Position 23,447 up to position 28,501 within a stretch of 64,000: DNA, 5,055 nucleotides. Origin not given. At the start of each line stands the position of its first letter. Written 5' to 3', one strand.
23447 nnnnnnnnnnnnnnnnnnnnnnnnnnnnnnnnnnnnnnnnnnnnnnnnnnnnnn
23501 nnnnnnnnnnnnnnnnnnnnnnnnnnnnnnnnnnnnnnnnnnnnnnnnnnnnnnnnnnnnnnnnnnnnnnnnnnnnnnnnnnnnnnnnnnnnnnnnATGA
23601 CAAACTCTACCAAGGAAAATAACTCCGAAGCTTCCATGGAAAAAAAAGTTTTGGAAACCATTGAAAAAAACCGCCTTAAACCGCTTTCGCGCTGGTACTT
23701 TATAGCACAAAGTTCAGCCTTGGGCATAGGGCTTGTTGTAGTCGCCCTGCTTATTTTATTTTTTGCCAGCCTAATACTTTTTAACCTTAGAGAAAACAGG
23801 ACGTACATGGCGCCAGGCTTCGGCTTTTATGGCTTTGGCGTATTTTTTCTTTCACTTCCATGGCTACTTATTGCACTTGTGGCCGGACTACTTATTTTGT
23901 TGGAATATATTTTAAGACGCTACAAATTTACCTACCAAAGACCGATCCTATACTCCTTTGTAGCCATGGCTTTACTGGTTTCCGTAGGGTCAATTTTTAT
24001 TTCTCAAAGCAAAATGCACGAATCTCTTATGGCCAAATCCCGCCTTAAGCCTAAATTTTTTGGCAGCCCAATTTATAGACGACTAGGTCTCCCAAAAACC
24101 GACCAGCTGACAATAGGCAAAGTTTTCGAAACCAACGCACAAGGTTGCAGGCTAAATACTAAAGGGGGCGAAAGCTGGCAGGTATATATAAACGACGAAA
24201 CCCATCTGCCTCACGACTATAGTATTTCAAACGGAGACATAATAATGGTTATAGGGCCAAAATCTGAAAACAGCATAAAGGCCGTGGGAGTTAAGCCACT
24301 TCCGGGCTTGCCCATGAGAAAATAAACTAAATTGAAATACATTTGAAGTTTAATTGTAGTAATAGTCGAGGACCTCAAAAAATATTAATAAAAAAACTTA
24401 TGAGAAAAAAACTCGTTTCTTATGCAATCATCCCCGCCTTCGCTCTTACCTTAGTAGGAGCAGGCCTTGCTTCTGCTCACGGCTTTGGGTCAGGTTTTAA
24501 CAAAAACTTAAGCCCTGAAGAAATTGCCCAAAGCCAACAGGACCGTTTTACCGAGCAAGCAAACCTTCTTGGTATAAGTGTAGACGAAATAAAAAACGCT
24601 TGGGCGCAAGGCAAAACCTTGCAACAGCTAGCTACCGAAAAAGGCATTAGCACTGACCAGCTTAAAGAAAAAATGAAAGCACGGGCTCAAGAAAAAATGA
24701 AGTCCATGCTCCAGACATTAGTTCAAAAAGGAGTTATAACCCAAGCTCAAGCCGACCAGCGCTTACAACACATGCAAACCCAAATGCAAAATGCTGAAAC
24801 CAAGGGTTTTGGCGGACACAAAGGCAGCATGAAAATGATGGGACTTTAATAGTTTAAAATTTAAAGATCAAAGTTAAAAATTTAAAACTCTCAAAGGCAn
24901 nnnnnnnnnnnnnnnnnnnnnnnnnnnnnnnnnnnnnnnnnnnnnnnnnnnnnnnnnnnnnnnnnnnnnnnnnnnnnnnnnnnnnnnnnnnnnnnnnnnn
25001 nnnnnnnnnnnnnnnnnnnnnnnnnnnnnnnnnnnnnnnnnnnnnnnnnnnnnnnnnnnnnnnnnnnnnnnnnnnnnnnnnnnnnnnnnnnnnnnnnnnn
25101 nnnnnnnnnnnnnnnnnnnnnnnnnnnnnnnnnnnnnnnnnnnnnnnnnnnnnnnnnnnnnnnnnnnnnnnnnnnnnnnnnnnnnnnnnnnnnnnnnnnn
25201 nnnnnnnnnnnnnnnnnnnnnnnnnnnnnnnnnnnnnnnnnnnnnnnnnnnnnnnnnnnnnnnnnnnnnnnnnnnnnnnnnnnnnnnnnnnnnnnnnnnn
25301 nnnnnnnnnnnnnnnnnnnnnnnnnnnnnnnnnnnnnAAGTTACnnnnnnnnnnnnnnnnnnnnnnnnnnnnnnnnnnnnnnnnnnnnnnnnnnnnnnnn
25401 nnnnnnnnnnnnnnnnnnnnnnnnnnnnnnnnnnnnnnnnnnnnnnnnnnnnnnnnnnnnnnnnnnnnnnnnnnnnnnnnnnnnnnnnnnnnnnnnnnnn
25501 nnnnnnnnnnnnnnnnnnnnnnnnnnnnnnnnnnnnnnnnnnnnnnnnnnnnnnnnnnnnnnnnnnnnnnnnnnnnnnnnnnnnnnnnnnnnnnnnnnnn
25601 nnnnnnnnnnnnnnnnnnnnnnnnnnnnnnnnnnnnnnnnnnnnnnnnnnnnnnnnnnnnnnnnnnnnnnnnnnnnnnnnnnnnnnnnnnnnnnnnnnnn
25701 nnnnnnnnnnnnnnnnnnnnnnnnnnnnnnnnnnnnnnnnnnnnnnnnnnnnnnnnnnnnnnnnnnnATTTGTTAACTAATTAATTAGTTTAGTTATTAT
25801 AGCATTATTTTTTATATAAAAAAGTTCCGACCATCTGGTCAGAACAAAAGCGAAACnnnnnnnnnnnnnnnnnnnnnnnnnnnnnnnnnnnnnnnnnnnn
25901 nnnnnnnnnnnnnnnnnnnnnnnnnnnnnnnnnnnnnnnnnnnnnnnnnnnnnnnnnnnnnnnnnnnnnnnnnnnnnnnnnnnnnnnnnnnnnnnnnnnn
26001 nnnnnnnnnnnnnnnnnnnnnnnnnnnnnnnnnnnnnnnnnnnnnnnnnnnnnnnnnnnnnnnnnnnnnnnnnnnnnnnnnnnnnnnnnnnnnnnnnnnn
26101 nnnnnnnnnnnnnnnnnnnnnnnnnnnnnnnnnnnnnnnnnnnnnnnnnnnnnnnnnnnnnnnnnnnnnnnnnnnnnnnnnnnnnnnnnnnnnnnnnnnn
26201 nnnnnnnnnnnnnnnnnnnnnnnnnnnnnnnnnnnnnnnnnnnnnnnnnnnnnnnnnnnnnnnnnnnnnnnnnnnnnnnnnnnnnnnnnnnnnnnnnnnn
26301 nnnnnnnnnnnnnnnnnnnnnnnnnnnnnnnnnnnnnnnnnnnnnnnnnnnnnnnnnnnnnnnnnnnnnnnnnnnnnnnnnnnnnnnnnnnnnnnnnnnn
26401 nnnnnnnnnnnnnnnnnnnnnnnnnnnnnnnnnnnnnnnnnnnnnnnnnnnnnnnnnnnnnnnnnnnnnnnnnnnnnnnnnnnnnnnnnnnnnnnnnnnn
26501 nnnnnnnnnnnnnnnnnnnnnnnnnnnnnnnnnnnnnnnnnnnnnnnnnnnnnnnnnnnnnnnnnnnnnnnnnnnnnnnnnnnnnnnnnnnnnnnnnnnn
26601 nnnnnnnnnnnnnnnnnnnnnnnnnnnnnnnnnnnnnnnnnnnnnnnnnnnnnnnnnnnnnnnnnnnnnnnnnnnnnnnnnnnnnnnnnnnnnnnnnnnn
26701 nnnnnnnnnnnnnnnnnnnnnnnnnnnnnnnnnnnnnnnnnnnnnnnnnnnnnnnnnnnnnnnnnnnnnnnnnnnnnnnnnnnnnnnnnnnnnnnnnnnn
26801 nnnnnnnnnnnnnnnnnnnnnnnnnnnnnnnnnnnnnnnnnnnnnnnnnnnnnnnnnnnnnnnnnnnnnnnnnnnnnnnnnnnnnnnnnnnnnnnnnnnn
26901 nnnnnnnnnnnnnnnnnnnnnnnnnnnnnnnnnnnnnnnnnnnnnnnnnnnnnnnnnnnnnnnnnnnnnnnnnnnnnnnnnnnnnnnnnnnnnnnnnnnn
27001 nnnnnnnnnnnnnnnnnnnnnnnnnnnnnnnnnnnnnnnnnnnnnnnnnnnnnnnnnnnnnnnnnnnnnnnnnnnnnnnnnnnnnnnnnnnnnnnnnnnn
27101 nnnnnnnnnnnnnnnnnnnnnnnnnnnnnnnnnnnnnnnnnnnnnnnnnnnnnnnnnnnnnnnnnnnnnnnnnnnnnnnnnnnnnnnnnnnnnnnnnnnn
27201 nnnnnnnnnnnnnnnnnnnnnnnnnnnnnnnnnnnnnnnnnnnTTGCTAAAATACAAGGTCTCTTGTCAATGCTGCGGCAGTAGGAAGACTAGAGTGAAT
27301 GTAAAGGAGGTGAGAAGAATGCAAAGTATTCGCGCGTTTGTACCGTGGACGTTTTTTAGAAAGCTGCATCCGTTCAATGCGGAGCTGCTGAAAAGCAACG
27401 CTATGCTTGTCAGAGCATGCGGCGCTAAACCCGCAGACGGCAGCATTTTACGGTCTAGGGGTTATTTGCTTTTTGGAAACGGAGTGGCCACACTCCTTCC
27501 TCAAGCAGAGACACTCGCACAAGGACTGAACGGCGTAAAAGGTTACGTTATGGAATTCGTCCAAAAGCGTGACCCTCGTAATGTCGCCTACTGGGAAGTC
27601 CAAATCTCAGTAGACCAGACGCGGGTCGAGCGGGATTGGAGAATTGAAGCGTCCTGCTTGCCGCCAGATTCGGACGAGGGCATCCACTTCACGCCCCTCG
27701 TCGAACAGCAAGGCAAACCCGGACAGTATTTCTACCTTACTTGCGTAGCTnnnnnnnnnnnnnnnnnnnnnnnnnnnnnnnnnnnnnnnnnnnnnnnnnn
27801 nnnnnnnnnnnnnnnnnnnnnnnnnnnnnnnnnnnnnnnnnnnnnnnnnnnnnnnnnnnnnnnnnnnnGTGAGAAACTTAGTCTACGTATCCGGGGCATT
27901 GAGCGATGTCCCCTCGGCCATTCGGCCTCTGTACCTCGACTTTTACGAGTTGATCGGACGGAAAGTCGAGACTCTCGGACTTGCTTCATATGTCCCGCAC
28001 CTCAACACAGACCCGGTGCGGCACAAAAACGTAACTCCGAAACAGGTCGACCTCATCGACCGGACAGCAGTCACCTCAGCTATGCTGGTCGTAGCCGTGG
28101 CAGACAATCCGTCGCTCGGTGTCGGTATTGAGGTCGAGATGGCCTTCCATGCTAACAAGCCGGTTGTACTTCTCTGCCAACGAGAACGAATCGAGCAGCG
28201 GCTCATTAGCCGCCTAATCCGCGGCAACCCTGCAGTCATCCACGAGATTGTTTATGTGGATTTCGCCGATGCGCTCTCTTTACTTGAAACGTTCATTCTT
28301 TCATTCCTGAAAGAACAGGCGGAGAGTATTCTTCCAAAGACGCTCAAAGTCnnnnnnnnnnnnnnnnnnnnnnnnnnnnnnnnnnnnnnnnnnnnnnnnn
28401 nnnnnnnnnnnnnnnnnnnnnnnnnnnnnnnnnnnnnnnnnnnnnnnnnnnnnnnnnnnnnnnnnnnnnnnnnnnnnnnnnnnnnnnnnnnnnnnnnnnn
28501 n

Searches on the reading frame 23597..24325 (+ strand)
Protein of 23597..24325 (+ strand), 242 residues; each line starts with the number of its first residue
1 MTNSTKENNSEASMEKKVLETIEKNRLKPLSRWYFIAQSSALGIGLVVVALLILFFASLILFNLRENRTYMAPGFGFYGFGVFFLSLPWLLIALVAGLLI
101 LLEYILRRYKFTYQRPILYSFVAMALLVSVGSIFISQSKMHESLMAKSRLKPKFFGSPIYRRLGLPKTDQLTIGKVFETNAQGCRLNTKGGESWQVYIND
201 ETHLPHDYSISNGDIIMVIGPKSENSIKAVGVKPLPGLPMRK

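Call 77: search_protein_families(library=pfam, proteins=[window:23597-24325:+], max_evalue=0.1)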
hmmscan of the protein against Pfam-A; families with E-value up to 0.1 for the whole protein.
window:23597-24325:+ (242 aa): 2 families
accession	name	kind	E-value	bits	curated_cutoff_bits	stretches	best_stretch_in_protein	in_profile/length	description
PF11773.13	ComGE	-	0.0022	18.3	25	0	118-149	3-34/82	Competence system putative prepilin ComGE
PF06687.17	SUR7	-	0.081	13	29.6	0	14-111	91-171/201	SUR7/PalI family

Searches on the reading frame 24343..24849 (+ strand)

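Call 77: search_protein_families(library=pfam, proteins=[window:24343-24849:+], max_evalue=0.1)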
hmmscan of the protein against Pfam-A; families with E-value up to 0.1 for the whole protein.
window:24343-24849:+ (168 aa): 6 families
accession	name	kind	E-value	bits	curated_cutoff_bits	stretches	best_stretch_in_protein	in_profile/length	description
PF10925.13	DUF2680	-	4e-06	27.3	25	1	110-156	11-57/57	Protein of unknown function (DUF2680)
PF10415.14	FumaraseC_C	-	0.00093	20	32.5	0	84-109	19-45/54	Fumarase C C-terminus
PF05158.18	RNA_pol_Rpc34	-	0.0063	16.4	28.4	1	95-154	22-79/332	RNA polymerase Rpc34 subunit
PF10572.14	UPF0556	-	0.031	14.7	25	0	18-68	51-99/123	UPF0556 domain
PF09012.17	FeoC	-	0.087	13.4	21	0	96-139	9-51/69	FeoC like transcriptional regulator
PF02737.24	3HCDH_N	-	0.099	13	22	0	101-151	22-74/180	3-hydroxyacyl-CoA dehydrogenase, NAD binding domain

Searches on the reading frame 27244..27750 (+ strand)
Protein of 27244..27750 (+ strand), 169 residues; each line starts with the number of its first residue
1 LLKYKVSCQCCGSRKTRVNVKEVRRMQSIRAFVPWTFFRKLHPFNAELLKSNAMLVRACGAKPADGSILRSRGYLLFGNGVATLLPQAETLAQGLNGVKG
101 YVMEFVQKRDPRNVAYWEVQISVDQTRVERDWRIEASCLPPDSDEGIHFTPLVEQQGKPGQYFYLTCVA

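Call 4: search_protein_families(library=pfam, proteins=[window:27244-27750:+], max_evalue=1)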
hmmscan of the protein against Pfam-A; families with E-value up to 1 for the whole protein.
window:27244-27750:+ (169 aa): 0 families

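Call 7: search_protein_families(library=ncbifam, proteins=[window:27244-27750:+], max_evalue=1)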
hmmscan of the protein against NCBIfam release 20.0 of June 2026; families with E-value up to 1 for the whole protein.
window:27244-27750:+ (169 aa): 0 families

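Call 8: search_protein_families(library=phrogs, proteins=[window:27244-27750:+], max_evalue=1)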
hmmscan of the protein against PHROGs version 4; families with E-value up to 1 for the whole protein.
window:27244-27750:+ (169 aa): 2 families
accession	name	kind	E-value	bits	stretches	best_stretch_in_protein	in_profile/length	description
phrog_13409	-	unknown function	0.3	12.2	1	7-41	35-69/98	-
phrog_1788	-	unknown function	0.42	11.8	1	42-72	20-52/133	-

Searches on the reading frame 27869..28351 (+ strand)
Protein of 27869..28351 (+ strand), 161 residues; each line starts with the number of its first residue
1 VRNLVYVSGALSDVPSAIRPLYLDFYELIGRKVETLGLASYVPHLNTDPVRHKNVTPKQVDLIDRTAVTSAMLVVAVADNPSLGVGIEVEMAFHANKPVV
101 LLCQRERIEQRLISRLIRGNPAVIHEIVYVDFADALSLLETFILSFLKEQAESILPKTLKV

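Call 4: search_protein_families(library=pfam, proteins=[window:27869-28351:+], max_evalue=1)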
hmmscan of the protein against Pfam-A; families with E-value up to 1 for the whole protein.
window:27869-28351:+ (161 aa): 1 family
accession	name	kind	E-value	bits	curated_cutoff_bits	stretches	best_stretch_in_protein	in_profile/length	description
PF05014.21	Nuc_deoxyrib_tr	-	0.0004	20.9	28.8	1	29-107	20-101/117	Nucleoside 2-deoxyribosyltransferase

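Call 7: search_protein_families(library=ncbifam, proteins=[window:27869-28351:+], max_evalue=1)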
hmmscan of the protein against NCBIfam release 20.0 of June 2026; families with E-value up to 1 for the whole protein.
window:27869-28351:+ (161 aa): 1 family
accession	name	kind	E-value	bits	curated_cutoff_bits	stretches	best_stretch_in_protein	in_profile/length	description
TIGR00725.1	TIGR00725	hypoth_equivalog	0.011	15.2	106.9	1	68-134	89-153/159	TIGR00725 family protein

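Call 8: search_protein_families(library=phrogs, proteins=[window:27869-28351:+], max_evalue=1)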
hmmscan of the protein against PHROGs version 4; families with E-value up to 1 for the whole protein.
window:27869-28351:+ (161 aa): 3 families
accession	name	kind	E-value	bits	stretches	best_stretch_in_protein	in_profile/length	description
phrog_22166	-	unknown function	0.022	16.1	1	104-160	48-104/114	-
phrog_18163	-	unknown function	0.11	13.6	1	44-105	4-66/110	-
phrog_13928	-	unknown function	0.19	12.6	1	111-149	49-86/108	-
